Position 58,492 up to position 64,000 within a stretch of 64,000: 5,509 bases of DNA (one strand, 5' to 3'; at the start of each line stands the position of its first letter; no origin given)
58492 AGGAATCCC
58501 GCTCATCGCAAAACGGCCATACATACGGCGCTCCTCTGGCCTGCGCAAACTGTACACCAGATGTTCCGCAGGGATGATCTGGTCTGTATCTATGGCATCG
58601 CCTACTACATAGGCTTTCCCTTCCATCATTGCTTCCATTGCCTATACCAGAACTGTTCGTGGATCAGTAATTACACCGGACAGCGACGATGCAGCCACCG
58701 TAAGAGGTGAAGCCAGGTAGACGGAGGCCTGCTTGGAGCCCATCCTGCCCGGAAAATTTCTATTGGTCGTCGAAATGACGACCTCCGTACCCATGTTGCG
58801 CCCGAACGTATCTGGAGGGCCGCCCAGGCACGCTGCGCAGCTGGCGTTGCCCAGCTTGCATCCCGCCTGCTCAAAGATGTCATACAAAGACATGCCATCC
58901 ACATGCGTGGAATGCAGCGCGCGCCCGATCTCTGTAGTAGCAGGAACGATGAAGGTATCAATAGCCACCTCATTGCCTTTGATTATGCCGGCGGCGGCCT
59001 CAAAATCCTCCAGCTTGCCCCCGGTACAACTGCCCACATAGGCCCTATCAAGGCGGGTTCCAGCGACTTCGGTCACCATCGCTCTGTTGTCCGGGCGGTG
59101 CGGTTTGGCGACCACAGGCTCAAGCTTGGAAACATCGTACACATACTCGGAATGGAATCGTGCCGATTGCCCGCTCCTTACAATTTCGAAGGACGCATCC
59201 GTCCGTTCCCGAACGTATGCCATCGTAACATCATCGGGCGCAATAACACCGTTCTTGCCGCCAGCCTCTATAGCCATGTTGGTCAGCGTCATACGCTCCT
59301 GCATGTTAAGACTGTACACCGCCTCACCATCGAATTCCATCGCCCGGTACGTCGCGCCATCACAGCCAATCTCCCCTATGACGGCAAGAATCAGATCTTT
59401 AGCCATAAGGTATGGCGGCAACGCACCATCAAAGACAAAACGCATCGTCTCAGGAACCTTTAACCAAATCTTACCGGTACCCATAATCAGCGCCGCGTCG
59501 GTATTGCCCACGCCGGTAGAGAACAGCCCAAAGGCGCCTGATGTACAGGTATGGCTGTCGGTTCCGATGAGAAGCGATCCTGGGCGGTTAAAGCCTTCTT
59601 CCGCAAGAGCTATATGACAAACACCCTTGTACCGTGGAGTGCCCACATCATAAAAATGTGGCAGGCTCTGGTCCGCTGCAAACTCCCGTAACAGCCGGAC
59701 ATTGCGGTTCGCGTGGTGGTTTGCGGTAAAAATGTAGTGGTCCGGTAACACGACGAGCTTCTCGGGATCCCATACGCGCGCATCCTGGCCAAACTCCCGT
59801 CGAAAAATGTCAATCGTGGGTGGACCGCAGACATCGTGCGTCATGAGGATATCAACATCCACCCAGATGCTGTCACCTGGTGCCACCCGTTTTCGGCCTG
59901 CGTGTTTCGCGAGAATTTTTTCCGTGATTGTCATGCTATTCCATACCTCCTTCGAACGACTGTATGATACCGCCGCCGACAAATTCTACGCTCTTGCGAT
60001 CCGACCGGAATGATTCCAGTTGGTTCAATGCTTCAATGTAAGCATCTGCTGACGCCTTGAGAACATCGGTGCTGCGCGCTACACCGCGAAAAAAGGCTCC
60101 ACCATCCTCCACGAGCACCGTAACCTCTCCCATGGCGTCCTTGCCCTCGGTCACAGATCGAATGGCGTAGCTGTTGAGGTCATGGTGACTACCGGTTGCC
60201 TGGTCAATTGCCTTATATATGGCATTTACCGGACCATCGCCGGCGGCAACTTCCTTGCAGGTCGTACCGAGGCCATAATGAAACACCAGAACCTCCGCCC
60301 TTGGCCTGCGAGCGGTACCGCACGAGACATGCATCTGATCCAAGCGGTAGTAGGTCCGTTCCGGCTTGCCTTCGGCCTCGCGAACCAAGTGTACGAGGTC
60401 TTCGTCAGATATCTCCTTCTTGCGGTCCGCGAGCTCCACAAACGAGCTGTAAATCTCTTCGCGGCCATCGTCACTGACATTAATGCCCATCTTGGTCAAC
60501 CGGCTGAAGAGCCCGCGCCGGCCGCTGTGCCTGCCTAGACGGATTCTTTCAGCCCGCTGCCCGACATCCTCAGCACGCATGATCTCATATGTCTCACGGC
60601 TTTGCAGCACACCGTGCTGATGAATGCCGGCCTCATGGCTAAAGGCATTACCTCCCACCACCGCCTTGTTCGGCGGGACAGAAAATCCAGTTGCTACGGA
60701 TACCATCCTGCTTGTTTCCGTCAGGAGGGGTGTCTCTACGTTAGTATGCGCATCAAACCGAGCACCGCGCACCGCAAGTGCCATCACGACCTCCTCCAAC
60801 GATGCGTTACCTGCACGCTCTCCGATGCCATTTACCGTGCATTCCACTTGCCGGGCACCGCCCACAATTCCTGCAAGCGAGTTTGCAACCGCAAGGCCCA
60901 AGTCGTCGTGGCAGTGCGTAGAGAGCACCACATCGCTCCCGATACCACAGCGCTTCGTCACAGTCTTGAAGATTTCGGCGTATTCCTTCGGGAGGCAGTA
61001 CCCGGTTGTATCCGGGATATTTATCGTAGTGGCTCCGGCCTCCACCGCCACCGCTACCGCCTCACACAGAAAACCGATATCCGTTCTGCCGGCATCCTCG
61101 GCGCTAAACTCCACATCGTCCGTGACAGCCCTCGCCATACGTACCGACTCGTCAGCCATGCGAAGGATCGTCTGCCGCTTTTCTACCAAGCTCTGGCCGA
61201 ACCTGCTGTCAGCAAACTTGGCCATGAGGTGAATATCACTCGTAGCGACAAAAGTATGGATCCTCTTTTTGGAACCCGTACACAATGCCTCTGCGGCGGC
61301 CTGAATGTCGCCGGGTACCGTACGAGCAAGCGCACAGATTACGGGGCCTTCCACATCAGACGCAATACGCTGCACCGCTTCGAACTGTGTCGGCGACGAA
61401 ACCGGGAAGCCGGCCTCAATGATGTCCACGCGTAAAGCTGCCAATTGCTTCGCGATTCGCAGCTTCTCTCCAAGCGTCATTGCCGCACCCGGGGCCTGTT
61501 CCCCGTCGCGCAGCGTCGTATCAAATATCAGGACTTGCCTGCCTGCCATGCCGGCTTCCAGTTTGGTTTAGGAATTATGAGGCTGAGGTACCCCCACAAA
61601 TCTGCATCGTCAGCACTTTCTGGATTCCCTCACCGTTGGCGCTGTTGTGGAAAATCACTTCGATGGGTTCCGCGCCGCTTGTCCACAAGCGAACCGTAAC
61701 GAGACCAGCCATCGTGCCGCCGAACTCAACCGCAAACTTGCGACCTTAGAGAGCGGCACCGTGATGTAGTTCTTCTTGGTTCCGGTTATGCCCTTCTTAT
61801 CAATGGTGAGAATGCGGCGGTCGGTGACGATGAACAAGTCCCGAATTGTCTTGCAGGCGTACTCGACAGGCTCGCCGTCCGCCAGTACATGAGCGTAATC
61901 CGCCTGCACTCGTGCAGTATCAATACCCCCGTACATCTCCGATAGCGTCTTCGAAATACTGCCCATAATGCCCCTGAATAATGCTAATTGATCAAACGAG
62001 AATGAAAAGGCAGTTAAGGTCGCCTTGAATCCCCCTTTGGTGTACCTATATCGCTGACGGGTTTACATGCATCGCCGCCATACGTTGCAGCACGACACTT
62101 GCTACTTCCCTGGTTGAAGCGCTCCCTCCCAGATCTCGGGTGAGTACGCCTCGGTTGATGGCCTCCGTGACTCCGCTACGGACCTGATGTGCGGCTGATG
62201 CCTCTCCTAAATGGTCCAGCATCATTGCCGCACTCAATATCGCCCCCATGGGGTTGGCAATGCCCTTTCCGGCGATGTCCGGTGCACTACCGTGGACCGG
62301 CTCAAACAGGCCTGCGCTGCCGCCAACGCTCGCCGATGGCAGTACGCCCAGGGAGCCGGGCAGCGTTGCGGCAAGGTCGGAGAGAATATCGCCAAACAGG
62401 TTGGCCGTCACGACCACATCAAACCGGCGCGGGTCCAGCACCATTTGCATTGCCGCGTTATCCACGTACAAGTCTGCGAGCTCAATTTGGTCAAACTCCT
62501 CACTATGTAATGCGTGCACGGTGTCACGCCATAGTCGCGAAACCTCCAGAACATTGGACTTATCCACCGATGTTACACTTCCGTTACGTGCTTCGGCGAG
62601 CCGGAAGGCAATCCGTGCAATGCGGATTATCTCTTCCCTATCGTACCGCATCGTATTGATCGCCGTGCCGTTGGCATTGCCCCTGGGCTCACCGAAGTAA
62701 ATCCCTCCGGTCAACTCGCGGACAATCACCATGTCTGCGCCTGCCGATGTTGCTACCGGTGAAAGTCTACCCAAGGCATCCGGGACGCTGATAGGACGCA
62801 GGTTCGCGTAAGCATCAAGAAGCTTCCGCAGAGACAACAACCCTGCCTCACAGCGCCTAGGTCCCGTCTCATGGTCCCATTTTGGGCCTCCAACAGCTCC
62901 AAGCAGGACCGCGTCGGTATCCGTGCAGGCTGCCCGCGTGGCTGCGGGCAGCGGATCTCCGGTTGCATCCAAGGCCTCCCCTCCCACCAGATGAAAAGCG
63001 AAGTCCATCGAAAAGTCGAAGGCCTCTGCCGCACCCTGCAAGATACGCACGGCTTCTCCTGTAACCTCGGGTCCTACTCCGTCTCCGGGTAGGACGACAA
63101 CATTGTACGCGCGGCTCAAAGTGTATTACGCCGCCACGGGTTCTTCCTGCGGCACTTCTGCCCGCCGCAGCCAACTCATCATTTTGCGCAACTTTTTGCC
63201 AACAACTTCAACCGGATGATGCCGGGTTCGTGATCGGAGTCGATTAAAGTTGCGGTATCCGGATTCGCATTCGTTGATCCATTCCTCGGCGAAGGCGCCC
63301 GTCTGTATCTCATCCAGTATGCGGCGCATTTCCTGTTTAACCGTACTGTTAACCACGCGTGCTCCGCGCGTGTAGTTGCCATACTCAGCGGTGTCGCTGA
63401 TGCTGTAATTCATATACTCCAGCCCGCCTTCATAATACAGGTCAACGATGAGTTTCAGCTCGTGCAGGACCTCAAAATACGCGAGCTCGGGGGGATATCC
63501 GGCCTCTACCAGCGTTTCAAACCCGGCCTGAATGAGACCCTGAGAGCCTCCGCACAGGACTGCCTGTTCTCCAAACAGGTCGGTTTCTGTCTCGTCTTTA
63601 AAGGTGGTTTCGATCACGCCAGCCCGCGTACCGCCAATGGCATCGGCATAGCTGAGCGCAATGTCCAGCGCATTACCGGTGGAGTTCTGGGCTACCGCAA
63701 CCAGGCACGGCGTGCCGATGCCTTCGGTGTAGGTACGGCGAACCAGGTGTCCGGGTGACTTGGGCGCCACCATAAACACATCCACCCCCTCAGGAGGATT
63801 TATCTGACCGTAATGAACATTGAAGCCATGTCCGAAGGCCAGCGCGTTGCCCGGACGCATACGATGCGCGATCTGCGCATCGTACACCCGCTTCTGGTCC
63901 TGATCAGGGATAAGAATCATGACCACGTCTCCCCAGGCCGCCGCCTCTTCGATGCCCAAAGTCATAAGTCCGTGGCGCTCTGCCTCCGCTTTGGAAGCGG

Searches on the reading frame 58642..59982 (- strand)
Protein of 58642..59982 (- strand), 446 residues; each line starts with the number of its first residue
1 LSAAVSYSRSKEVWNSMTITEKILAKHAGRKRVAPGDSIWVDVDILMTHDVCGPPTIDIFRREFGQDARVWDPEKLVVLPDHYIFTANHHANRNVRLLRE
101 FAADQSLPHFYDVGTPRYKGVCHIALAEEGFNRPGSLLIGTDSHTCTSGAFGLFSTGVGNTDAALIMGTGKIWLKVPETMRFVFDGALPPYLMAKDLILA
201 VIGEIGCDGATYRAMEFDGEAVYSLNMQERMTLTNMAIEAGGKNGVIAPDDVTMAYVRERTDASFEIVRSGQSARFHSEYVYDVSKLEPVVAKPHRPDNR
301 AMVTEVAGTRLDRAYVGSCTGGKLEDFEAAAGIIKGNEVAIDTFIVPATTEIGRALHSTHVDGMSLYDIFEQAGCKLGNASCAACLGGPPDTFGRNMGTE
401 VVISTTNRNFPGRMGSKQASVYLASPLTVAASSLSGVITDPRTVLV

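Call 55: search_protein_families(library=pfam, proteins=[window:58642-59982:-], max_evalue=0.001)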
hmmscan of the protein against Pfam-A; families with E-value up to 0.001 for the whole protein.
window:58642-59982:- (446 aa): 1 family
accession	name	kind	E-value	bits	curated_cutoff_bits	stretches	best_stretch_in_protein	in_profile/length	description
PF00330.25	Aconitase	-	8.5e-85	285.9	28.7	2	21-305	1-305/463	Aconitase family (aconitate hydratase)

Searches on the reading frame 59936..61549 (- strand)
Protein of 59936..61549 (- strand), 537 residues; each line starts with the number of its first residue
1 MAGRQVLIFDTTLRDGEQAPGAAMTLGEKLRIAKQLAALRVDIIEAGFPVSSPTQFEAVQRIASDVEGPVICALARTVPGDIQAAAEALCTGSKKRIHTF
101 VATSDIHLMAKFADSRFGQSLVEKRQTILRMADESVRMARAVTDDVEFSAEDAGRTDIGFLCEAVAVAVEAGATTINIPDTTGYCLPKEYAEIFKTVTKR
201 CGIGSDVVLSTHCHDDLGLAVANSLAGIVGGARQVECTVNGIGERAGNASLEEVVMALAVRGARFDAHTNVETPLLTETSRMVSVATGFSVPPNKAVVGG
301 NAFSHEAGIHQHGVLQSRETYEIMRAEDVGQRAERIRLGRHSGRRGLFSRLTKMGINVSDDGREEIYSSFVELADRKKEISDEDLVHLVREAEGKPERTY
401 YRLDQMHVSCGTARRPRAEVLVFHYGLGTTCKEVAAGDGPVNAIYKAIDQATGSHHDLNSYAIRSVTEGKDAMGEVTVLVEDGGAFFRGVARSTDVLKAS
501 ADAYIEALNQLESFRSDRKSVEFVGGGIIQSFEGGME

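Call 55: search_protein_families(library=pfam, proteins=[window:59936-61549:-], max_evalue=0.001)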
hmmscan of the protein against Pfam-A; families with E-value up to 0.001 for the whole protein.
window:59936-61549:- (537 aa): 3 families
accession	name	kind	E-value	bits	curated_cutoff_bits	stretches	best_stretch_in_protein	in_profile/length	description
PF00682.25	HMGL-like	-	3.4e-85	286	29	1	6-283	2-260/260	HMGL-like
PF08502.15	LeuA_dimer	-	1.1e-32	113.1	24.9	1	379-511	1-130/131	LeuA allosteric (dimerisation) domain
PF22617.1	HCS_D2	-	2.1e-24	86.2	27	1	297-378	1-82/82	Homocitrate synthase post-HMGL domain-like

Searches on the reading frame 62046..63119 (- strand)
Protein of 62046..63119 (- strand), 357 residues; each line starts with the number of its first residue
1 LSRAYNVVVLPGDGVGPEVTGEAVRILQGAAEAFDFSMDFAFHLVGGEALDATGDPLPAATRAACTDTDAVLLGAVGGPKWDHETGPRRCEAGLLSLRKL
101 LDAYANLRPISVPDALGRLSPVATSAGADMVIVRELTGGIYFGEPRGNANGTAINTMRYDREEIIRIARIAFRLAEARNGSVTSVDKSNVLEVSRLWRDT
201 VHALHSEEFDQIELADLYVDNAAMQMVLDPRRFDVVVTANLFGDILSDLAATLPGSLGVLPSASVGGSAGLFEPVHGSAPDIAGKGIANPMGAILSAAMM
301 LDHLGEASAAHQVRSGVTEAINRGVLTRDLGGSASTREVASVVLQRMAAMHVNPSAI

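Call 55: search_protein_families(library=pfam, proteins=[window:62046-63119:-], max_evalue=0.001)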
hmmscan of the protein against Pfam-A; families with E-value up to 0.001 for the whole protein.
window:62046-63119:- (357 aa): 1 family
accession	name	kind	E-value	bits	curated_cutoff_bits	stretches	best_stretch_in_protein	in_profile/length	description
PF00180.25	Iso_dh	-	2.7e-122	408.8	27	1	6-340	1-345/348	Isocitrate/isopropylmalate dehydrogenase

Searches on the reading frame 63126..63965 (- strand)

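Call 55: search_protein_families(library=pfam, proteins=[window:63126-63965:-], max_evalue=0.001)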
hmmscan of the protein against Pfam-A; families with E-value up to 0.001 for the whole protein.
window:63126-63965:- (279 aa): 2 families
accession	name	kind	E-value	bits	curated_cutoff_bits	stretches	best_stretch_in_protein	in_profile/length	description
PF01450.25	KARI_C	-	7.5e-63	211.6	29.1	1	122-265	1-144/144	Ketol-acid reductoisomerase, C-terminal domain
PF07991.19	KARI_N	-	1.8e-48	164.7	20.6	1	4-116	53-165/165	Acetohydroxy acid isomeroreductase, NADPH-binding domain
